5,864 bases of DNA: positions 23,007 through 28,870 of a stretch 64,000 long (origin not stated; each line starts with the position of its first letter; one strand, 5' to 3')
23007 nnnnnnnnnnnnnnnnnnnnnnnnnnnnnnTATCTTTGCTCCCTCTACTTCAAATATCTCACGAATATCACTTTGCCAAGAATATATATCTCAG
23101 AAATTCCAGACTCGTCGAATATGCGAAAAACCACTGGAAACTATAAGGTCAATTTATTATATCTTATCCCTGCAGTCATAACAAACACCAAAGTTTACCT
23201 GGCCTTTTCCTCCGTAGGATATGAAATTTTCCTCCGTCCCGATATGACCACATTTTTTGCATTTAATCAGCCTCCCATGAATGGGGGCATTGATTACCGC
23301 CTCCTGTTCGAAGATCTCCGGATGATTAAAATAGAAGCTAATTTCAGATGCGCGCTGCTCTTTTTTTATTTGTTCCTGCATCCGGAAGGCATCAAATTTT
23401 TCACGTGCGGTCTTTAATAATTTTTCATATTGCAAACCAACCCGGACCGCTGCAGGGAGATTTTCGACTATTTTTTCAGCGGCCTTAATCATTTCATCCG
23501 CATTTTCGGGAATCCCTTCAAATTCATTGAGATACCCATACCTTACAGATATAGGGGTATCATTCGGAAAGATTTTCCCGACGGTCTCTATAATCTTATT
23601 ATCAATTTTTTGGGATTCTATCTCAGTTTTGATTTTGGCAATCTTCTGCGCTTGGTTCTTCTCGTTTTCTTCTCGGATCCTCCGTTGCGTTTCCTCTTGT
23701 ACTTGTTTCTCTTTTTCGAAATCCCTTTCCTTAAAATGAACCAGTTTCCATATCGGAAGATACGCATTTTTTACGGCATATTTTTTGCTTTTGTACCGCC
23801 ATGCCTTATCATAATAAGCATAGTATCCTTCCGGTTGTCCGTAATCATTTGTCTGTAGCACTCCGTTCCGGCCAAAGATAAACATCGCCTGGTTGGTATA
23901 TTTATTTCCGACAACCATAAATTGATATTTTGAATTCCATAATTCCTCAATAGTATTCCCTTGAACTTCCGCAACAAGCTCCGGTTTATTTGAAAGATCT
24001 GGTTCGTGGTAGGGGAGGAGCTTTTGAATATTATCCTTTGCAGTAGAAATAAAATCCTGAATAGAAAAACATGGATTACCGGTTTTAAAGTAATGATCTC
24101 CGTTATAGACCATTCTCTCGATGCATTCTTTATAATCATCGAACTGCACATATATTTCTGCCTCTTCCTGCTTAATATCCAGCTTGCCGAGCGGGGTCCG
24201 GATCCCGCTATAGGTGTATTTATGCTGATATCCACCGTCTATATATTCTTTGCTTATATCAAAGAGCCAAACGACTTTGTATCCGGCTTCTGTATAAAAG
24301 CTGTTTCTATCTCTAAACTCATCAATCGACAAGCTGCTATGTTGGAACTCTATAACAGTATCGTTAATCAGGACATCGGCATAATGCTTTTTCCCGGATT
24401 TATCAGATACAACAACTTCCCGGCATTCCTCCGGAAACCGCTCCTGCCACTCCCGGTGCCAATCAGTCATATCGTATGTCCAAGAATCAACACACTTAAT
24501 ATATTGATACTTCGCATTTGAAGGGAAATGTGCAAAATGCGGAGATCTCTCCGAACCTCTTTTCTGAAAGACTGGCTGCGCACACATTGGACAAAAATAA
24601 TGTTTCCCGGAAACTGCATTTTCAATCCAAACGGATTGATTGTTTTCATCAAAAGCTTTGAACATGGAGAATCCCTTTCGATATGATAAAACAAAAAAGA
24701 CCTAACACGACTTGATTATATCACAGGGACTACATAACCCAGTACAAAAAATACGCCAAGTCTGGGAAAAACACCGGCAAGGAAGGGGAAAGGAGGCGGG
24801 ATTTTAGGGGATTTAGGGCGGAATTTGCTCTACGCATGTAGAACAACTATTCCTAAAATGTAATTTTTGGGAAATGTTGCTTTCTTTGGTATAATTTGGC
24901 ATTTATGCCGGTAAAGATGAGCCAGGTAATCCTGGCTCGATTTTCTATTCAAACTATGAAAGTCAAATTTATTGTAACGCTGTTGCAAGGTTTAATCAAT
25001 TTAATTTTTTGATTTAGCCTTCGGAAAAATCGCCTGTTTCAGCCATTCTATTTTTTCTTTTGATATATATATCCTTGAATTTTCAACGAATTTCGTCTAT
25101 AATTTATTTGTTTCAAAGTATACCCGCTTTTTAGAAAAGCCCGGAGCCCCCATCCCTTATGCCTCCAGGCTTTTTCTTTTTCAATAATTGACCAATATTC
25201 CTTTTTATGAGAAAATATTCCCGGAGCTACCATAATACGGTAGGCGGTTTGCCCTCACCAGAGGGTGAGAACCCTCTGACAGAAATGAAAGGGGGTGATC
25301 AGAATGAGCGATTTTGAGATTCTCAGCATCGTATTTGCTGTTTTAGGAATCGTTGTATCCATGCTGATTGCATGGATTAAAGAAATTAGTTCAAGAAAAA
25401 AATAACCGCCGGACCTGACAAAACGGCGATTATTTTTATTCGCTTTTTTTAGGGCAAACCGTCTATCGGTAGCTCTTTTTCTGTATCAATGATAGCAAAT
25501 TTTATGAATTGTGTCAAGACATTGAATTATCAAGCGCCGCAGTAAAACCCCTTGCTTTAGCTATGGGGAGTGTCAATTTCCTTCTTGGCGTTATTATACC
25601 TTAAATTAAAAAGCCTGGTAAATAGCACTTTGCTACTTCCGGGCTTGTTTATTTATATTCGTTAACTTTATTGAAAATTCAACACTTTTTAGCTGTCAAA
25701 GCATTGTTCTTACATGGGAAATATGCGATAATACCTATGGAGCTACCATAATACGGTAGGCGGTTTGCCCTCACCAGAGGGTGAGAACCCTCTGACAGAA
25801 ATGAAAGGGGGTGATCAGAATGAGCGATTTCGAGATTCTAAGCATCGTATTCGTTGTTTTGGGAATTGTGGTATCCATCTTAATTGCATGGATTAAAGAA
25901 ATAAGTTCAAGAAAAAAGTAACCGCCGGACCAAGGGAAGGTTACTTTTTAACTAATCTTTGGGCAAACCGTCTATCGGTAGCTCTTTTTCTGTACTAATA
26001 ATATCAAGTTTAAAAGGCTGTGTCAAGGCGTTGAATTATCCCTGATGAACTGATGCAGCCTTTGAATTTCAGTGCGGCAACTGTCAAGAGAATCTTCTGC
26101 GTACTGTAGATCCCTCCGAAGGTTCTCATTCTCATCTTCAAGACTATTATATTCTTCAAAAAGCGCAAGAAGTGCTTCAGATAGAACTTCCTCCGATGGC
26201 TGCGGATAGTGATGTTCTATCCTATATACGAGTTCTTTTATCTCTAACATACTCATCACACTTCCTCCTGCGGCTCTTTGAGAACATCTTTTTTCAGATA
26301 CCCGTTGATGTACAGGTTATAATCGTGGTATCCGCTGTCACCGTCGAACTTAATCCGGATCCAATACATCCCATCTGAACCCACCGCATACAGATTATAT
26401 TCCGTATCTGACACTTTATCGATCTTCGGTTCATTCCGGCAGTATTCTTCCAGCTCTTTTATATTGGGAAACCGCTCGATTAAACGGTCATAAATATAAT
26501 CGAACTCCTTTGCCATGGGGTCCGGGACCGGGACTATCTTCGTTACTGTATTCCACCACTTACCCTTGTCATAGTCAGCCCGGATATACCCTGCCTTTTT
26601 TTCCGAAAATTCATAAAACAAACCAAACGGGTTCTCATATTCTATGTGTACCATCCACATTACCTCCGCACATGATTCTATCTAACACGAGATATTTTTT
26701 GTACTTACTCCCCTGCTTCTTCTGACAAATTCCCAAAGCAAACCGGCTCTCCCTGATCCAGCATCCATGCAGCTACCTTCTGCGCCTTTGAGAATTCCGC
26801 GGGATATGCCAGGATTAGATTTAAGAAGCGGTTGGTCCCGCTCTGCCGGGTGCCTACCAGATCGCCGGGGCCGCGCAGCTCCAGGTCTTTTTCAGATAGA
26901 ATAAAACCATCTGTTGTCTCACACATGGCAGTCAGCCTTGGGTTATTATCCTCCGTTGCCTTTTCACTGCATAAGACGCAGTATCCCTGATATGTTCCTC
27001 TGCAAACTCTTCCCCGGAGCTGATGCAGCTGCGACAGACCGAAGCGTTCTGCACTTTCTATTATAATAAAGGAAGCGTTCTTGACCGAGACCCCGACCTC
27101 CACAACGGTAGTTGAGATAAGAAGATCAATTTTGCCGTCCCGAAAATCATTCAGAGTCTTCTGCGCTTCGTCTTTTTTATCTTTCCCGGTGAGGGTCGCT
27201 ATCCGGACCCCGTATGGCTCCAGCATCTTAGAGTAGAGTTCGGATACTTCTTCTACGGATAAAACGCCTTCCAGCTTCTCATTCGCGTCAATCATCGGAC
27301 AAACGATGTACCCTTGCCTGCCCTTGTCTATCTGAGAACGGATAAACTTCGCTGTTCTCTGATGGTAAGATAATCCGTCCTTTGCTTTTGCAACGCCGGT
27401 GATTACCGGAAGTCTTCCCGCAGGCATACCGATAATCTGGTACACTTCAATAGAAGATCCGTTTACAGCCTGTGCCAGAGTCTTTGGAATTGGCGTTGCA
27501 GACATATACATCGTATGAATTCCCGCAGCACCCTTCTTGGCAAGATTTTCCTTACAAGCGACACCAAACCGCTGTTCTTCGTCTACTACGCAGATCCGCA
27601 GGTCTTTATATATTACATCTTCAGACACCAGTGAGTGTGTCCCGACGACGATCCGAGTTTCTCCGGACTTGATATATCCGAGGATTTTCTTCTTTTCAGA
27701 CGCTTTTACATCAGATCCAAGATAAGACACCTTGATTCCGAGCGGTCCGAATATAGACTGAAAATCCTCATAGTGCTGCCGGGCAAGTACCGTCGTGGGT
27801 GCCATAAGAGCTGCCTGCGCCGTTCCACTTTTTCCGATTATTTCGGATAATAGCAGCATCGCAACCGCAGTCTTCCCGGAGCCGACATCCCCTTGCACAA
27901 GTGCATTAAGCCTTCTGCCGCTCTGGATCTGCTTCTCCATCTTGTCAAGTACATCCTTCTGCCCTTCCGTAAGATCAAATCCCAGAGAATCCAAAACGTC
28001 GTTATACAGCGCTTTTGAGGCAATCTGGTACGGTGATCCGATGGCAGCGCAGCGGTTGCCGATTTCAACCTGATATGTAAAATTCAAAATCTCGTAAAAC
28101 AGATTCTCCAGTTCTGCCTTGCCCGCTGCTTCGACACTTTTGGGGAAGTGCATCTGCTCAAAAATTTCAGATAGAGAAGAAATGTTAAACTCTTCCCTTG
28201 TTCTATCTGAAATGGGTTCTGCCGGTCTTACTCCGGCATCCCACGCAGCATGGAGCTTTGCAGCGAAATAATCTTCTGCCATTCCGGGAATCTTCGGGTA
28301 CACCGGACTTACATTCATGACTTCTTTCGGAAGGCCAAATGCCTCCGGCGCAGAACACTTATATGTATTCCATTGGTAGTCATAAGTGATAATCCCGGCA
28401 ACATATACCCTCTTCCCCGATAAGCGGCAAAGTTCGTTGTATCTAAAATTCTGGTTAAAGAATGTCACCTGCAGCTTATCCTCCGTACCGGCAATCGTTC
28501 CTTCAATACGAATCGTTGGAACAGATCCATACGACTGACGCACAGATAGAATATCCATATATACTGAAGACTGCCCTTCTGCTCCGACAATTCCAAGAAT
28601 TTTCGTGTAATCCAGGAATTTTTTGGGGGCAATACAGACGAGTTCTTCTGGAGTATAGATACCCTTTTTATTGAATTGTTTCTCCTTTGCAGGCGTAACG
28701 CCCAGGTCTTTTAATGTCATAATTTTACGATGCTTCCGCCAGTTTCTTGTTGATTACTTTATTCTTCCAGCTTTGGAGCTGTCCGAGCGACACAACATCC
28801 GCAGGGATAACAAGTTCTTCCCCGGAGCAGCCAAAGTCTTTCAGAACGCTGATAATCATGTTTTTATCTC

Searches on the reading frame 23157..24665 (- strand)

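Call 30: search_protein_families(library=pfam, proteins=[window:23157-24665:-], max_evalue=0.001)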
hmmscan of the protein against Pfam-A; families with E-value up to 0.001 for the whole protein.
window:23157-24665:- (502 aa): 3 families
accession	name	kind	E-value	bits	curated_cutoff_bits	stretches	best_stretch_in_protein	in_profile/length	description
PF25164.1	CoiA_N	-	2.3e-10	40.3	26.3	1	19-49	14-44/50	Competence protein CoiA, N-terminal domain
PF06054.18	CoiA_nuc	-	1.5e-07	32.2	20.3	1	95-138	35-82/158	Competence protein CoiA, nuclease-like domain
PF25169.1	DUF7830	-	0.00097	19.4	27.5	0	22-50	34-62/72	Domain of unknown function (DUF7830)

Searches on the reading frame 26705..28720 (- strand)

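Call 30: search_protein_families(library=pfam, proteins=[window:26705-28720:-], max_evalue=0.001)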
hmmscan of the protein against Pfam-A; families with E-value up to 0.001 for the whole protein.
window:26705-28720:- (671 aa): 5 families
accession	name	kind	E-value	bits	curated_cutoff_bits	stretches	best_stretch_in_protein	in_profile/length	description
PF00270.35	DEAD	-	8.9e-26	91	26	1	264-416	10-165/167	DEAD/DEAH box helicase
PF00271.37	Helicase_C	-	3.1e-19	69.7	23.5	1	465-574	13-108/110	Helicase conserved C-terminal domain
PF04851.21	ResIII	-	4.7e-10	40.1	22.5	1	249-410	3-162/164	Type III restriction enzyme, res subunit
PF19833.4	RecG_dom3_C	-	1.9e-07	31.5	26.8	1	602-630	1-29/87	ATP-dependent DNA helicase RecG, domain 3, C-terminal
PF17191.10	RecG_wedge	-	3.1e-05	24.1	23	1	7-147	7-146/162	RecG wedge domain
